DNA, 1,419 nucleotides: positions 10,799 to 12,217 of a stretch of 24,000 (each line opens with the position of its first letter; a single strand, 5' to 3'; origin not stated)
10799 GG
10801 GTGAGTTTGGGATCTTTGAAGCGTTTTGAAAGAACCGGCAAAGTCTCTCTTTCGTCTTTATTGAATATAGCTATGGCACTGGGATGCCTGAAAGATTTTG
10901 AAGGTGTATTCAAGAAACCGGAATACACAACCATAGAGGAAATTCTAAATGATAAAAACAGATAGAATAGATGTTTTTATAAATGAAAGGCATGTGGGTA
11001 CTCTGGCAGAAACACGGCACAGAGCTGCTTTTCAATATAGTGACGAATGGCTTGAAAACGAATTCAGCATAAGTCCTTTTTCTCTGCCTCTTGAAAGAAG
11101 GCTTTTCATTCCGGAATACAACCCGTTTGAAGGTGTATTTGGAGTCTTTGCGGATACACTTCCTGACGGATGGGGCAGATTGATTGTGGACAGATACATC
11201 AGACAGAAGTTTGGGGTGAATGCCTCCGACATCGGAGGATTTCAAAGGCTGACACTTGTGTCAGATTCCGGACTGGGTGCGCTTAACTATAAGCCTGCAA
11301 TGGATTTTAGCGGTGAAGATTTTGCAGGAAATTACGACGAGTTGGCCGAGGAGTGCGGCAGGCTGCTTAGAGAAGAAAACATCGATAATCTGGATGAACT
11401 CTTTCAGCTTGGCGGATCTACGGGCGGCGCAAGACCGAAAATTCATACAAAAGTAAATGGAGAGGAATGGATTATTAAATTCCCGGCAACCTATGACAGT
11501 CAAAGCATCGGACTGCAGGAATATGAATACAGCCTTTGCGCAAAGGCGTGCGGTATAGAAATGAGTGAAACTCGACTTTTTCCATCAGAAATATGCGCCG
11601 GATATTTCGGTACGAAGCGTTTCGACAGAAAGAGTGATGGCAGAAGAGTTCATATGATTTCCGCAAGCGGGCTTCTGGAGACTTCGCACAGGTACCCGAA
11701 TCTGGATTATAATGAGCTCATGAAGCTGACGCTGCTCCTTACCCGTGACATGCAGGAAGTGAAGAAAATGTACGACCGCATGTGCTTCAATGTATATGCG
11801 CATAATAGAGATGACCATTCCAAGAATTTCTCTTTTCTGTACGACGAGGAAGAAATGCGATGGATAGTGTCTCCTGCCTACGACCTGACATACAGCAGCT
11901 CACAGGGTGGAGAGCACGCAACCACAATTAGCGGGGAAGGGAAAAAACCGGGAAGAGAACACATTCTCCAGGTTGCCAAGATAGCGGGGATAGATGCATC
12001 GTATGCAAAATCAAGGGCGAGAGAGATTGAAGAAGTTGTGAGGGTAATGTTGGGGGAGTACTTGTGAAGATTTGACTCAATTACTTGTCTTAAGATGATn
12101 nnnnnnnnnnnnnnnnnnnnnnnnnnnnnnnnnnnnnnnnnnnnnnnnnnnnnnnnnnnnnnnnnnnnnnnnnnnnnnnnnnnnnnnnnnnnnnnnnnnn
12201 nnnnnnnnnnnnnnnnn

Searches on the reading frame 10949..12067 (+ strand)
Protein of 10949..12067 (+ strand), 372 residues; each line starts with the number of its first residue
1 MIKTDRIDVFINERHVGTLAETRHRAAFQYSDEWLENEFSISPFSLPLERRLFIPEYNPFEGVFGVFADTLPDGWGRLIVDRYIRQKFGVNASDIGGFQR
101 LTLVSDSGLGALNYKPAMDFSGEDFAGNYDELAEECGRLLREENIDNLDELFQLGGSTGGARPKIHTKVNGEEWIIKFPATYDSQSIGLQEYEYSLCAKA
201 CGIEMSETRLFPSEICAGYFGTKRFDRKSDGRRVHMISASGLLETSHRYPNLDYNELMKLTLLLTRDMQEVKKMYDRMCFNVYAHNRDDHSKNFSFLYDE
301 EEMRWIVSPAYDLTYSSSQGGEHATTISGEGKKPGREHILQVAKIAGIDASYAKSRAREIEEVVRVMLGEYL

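Call 47: search_protein_families(library=pfam, proteins=[window:10949-12067:+], max_evalue=0.001)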
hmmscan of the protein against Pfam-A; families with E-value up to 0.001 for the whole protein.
window:10949-12067:+ (372 aa): 2 families
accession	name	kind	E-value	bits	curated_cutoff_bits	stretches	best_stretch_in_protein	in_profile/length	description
PF07804.18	HipA_C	-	1.1e-48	166.2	30.5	1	157-364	2-210/213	HipA-like C-terminal domain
PF13657.11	Couple_hipA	-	2.8e-17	63.5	22.5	1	8-114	2-98/99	HipA N-terminal domain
